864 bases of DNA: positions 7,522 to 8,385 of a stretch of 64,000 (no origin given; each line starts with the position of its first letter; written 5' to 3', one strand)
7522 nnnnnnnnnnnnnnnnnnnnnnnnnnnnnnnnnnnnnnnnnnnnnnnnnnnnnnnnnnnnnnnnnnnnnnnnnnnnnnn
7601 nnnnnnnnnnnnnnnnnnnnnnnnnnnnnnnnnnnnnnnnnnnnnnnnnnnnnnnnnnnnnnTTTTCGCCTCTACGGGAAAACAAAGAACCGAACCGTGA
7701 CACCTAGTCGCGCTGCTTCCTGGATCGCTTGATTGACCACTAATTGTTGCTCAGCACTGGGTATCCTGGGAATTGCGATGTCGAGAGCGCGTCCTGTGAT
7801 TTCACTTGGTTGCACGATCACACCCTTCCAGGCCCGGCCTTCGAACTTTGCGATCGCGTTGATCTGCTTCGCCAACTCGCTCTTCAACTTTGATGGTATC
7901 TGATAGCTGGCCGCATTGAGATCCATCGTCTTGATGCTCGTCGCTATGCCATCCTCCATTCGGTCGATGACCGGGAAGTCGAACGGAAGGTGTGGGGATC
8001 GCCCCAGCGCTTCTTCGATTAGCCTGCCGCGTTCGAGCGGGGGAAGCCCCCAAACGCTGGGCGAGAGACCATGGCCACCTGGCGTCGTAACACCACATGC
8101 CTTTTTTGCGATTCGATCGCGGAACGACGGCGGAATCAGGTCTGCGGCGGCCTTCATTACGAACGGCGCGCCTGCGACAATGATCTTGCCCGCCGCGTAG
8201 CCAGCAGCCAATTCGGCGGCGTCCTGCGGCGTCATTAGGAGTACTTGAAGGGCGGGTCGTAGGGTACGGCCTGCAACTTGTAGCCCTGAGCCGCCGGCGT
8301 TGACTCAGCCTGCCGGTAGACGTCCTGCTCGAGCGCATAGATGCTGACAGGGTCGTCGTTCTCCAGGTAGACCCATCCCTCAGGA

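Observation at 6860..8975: About 2-kb low-GC island with three unknown co-directional genes abutting the 3' end of the biosynthetic cluster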

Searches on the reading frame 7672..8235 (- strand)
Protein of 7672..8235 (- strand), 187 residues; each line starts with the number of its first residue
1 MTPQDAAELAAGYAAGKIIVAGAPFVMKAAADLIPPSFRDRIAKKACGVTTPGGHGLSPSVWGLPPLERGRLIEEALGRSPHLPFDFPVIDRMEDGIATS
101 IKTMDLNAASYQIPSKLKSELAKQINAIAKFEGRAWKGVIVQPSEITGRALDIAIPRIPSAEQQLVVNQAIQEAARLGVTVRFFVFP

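Call 4: search_protein_families(library=pfam, proteins=[window:7672-8235:-], max_evalue=1)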
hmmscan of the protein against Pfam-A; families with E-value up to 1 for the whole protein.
window:7672-8235:- (187 aa): 2 families
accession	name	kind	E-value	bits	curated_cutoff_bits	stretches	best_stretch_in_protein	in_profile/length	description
PF21111.3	CDI_toxin_EC869_like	-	6.1e-17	62.5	27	1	73-181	9-120/123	CDI toxin restriction endonuclease-like domain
PF18854.6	baeRF_family10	-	0.11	13.2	27.1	1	6-45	83-122/143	Bacterial archaeo-eukaryotic release factor family 10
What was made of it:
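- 7672..8055 (-): ORF2 residues 61-187 plus the stop codon: an EC869/o11-type PD-(D/E)XK DNase toxin domain with catalytic residues E74, D91, S100 and K102. Pfam PF21111 at 6e-17 (call 4).
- On EC869-like CDI toxin nuclease domain (Pfam PF21111): 62.5 bits against a cut-off of 27, E 6e-17, residues 73-181 (call 4).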

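Call 5: search_protein_families(library=ncbifam, proteins=[window:7672-8235:-], max_evalue=1)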
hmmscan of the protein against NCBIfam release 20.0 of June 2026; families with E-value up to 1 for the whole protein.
window:7672-8235:- (187 aa): 0 families

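Call 6: search_protein_families(library=padloc, proteins=[window:7672-8235:-], max_evalue=1)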
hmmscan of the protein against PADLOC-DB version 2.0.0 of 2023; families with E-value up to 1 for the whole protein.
window:7672-8235:- (187 aa): 0 families

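Call 8: search_solved_structures(query=window:7672-8235:-, max_evalue=1, show_alignments=2)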
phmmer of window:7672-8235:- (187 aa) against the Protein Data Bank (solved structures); distinct sequences matched with E-value up to 1: 5.
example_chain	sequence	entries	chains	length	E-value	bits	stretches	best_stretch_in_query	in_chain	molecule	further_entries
4zqu_A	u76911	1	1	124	2.3e-07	34.1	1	82-181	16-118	CdiA-CT toxin, Conserved domain protein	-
4g6u_A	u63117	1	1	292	6e-07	32.8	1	61-181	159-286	EC869 CdiA-CT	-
7n10_B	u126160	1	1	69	0.43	13.7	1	118-183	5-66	ComR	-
10ss_a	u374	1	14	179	0.45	13.6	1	18-74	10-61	Ferrous iron transporter B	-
7n1n_B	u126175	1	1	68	0.65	13.1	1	120-184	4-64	ComR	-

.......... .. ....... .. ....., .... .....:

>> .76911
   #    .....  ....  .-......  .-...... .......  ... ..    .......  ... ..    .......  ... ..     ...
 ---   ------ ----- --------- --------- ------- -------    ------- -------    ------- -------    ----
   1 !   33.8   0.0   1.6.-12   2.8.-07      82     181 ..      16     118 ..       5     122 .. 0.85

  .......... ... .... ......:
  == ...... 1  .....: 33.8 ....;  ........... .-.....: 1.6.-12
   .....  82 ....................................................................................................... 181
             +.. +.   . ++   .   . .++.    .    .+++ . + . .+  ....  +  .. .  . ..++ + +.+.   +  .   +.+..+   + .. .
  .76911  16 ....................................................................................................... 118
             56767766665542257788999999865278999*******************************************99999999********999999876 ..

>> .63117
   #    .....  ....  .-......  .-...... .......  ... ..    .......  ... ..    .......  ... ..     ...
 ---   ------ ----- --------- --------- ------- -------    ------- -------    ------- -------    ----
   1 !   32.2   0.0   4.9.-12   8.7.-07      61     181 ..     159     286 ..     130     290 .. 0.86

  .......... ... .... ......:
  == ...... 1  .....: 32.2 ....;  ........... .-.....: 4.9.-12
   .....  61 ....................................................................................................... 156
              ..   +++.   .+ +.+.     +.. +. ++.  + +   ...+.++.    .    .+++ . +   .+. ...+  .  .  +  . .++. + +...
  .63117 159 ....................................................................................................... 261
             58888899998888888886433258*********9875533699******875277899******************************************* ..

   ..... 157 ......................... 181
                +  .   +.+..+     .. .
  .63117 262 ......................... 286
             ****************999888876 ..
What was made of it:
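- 7672..8055 (-): PDB 4zqu_A at 2e-7 and 4g6u_A at 6e-7 (call 8).
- On EC869-like CDI toxin nuclease domain (Pfam PF21111): E74, D91, S100 and K102 align column for column in the call 8 alignment.
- Pfam PF21111 at 6e-17 (call 4); PDB sequence hits to 4zqu_A and 4g6u_A (call 8).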

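Call 9: search_protein_families(library=phrogs, proteins=[window:7672-8235:-], max_evalue=1)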
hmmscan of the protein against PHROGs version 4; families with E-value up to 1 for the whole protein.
window:7672-8235:- (187 aa): 0 families

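Call 13: find_encoding_contigs(protein=window:7672-8235:-, flank=10000, max_places=6)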
Protein window:7672-8235:- (187 aa): 2 contigs read that carry it; 2 places shown.
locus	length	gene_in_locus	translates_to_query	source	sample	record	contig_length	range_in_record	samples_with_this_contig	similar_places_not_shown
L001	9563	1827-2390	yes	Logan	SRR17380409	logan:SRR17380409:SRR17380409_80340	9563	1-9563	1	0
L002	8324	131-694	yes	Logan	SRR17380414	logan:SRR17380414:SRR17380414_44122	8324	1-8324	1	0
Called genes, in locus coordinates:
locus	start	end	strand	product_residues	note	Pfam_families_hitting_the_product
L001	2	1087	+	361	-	?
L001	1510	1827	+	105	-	-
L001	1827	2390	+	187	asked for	PF21111:CDI_toxin_EC869_like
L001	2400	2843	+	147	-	PF07262:CdiI (weak)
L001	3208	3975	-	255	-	PF03009:GDPD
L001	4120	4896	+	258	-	PF14518:Haem_oxygenas_2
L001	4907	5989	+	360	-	PF11899:DUF3419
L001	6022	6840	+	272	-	-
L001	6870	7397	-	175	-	-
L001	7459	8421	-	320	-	PF01471:PG_binding_1 (weak)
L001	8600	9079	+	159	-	-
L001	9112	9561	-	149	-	?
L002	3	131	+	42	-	?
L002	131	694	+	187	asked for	PF21111:CDI_toxin_EC869_like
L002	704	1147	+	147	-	PF07262:CdiI (weak)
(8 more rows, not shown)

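Call 14: find_homologous_proteins(query=window:7672-8235:-)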
Query window:7672-8235:- (187 aa): 1 proteins with E <= 0.001 among 426 candidates.
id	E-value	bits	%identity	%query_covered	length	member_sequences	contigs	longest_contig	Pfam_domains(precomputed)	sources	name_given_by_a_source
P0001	1.5e-116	405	100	100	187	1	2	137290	PF21111.4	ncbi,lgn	-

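Call 19: list_cluster_members(proteins=[P0001, P0002, P0003])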
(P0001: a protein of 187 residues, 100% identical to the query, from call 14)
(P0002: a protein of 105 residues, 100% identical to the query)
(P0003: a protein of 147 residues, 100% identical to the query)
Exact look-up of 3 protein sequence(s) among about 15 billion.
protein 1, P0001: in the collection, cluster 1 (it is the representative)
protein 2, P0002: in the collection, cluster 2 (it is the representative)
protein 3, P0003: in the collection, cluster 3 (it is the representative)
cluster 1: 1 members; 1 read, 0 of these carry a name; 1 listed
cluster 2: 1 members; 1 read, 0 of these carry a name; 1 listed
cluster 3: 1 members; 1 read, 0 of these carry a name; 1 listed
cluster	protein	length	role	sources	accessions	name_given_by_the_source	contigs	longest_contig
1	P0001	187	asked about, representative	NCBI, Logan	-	-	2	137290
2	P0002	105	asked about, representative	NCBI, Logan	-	-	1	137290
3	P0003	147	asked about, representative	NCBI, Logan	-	-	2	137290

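Call 35: find_related_loci(query=A2, collection=genome_contigs, flank=10000)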
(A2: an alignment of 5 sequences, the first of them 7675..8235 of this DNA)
Query A2 (187 aa) in genome_contigs; peptide patterns used: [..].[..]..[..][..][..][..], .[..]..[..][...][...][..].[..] (x = any residue, [..] = any of these).
120 stretches matched a pattern; 41 encode a relative of the query (tblastn E <= 1e-3); 41 distinct loci.
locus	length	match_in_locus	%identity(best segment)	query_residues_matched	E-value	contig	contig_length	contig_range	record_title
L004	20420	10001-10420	47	49-187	2e-37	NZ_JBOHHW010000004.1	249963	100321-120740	MAG: Sphingomonas sp. isolate SE1529_concoct.bin.19 NODE_4_length_249963_cov_3.004815, whole genome shotgun sequence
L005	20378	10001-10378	49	60-187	2e-36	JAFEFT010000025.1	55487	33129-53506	MAG: Proteobacteria bacterium isolate SZAS TMP-107 PROT-AMP-10__25__length-55487, whole genome shotgun sequence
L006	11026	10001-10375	50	61-187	4e-36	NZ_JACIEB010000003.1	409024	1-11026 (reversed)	Sphingobium fontiphilum strain DSM 29348 Ga0373250_03, whole genome shotgun sequence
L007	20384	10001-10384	45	58-187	5e-34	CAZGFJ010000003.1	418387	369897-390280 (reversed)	MAG TPA_asm: uncultured Ohtaekwangia sp. isolate binchicken_co319_42 genome assembly, contig: NODE_14_length_418387_cov_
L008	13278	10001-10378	46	60-187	4e-33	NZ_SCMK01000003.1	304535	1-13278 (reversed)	Sphingomonas sp. 1F27F7B NODE_3_length_304535_cov_19.727359, whole genome shotgun sequence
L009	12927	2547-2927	47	59-187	1e-31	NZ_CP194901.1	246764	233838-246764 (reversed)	Methylocaldum sp. GT1BB chromosome, complete genome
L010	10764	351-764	45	50-184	2e-31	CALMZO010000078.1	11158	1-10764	MAG TPA_asm: uncultured Chloroflexi bacterium isolate SRR6670122_bin.22_CONCOCT_v1.1_MAG genome assembly, contig: ERZ534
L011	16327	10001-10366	44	60-187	8e-31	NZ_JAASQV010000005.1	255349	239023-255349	Sphingomonas leidyi strain DSM 4733 Ga0373306_05, whole genome shotgun sequence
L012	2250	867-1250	47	58-186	3e-30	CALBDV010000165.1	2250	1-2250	MAG TPA_asm: uncultured Holophagales bacterium isolate SRR5576002_bin.111_CONCOCT_v1.1_MAG genome assembly, contig: ERZ7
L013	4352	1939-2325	42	59-187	3e-29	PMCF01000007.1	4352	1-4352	MAG: Anaerolineae bacterium isolate fen_1063 73.20120700_E3M.207_contig_329074, whole genome shotgun sequence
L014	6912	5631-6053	41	48-187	9e-29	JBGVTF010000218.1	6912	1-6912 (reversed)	MAG: Anaerolineae bacterium isolate S_237_B7 k127_419827, whole genome shotgun sequence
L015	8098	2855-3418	38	4-187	6e-29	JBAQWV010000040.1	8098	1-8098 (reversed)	MAG: Anaerolineae bacterium isolate MFD10595_ilm_asm_bin30 k127_80867, whole genome shotgun sequence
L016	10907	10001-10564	38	4-187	1e-28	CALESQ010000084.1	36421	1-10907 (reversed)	MAG TPA_asm: uncultured Caldilineales bacterium isolate SRR5576001_bin.117_CONCOCT_v1.1_MAG genome assembly, contig: ERZ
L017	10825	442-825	43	60-187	3e-28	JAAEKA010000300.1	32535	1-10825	Anaerolineae bacterium clx_CAG2 CAG2c_300, whole genome shotgun sequence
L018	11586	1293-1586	51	60-157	6e-27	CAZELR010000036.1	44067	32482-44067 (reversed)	MAG TPA_asm: uncultured Anaerolineales bacterium isolate binchicken_co115_154 genome assembly, contig: NODE_1510_length_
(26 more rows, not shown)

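Call 65: find_related_loci(query=A6, collection=metagenome_contigs, flank=10000)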
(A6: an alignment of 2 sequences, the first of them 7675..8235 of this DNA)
Query A6 (187 aa) in metagenome_contigs; peptide patterns used: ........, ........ (x = any residue, [..] = any of these).
600 stretches matched a pattern, but none encodes a relative of the query by tblastn (E <= 1e-3).

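Call 70: predict_structure(alignment_id=A7)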
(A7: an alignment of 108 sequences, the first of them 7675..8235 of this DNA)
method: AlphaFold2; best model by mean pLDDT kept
length: 187 residues; sequences in the alignment: 108
mean_pLDDT: 86.0   pTM: 0.77
mean pLDDT of the five models: 86.0, 85.8, 85.3, 85.3, 84.0
residues with pLDDT >= 90: 124; 70-90: 22; 50-70: 34; < 50: 7
segments of 3 or more residues with pLDDT < 50: 19-22
pLDDT, mean of each block of 10 residues (from residue 1): 67 54 55 74 70 66 92 94 97 98 97 98 98 98 98 95 96 97 92
secondary structure, 60 per line:
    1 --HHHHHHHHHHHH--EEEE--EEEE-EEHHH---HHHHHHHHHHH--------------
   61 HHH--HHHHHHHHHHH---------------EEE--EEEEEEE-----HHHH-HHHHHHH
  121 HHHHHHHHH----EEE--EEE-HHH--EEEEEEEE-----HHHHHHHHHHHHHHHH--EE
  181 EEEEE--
elements in order: H3-14 E17-20 E23-26 H36-46 H66-76 E92-94 E97-103 H109-112 H114-129 E134-136 E139-141 E148-155 H161-176 E179-185
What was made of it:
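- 7672..8055 (-): AF2 pLDDT 92-98 (call 70).
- On EC869-like CDI toxin nuclease domain (Pfam PF21111): AF2 pLDDT 92-98 over residues 61-187 (call 70).
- On CdiI immunity (Pfam PF07262, o11 type): The toxin region aligned to the hairpin has no gaps (call 8), and the model has two short strands at 134-141 (call 70).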

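Call 72: fold_search(model_id=the predicted structure, library=pdb)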
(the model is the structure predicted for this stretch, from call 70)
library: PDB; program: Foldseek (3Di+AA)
matches with E <= 10: 1159; with E <= 0.001: 2
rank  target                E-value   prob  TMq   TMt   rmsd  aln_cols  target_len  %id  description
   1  4g6u_A                5.5e-10  1.00  0.61  0.54   2.1       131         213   28  CdiA-CT/CdiI toxin and immunity complex from Escherichia coli (released 2012-12-12)
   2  4zqu_A                2.9e-09  1.00  0.55  0.80   2.9       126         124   28  CdiA-CT/CdiI toxin and immunity complex from Yersinia pseudotuberculosis (released 2015-10-28)
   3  3if5                  1.5e-02  0.92  0.24  0.13   5.3        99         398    8  Crystal Structure Analysis of Mglu (released 2009-08-04)
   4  7tfk_B                2.0e-02  0.77  0.30  0.20  10.1       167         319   12  Atomic model of S. cerevisiae clamp loader RFC bound to two DNA molecules, one at the 5'-recessed end and the other at (released 2022-11-16)
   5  7sgz_D                3.1e-02  0.91  0.29  0.18   4.7        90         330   10  Structure of the yeast Rad24-RFC loader bound to DNA and the closed 9-1-1 clamp (released 2022-03-23)
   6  8umu_D                3.3e-02  0.84  0.36  0.23  10.6       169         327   11  Atomic model of the human CTF18-RFC-PCNA binary complex in the four-subunit binding state (state 3) (released 2024-05-08)
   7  7thv_B                3.7e-02  0.54  0.29  0.20  11.2       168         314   12  Structure of the yeast clamp loader (Replication Factor C RFC) bound to the sliding clamp (Proliferating Cell Nuclear  (released 2022-02-16)
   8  8dr4_C                4.5e-02  0.84  0.27  0.17   4.2        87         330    6  Open state of RFC:PCNA bound to a 3' ss/dsDNA junction (DNA2) without NTD (released 2022-08-17)
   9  8fs5_B                6.2e-02  0.63  0.33  0.22  10.8       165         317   10  Structure of S. cerevisiae Rad24-RFC loading the 9-1-1 clamp onto a 10-nt gapped DNA in step 3 (open 9-1-1 and stably  (released 2023-06-14)
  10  8dr1_B                6.2e-02  0.44  0.29  0.19  10.7       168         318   13  Consensus closed state of RFC:PCNA bound to a 3' ss/dsDNA junction (DNA2) (released 2022-08-17)
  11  9f9l_C                7.1e-02  0.90  0.29  0.29   4.0        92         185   11  Crystal structure of MUS81-EME1 bound by compound 16. (released 2024-07-03)
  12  4ony_A                7.1e-02  0.63  0.20  0.08   8.3        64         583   16  Crystal structure of a ABC transporter, periplasmic substrate-binding protein from Brucella melitensis (released 2014-06-18)
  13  8fs4_E                7.5e-02  0.66  0.27  0.16   6.0        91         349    4  Structure of S. cerevisiae Rad24-RFC loading the 9-1-1 clamp onto a 10-nt gapped DNA in step 2 (open 9-1-1 ring and fl (released 2023-06-14)
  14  4bxo_A                8.0e-02  0.89  0.30  0.28   3.8        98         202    8  Architecture and DNA recognition elements of the Fanconi anemia FANCM- FAAP24 complex (released 2013-08-28)
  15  4nwz_A                9.7e-02  0.44  0.20  0.11   7.4        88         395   11  Structure of bacterial type II NADH dehydrogenase from Caldalkalibacillus thermarum at 2.5A resolution (released 2014-02-19)
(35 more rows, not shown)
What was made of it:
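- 7672..8055 (-): Foldseek 4g6u_A at 5.5e-10, rmsd 2.1 A over 131 columns, and 4zqu_A with TM 0.80 (call 72).
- On EC869-like CDI toxin nuclease domain (Pfam PF21111): Foldseek 4g6u_A E 5.5e-10, rmsd 2.1 A; 4zqu_A TM 0.80; the next hit has E > 1e-2 (call 72).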
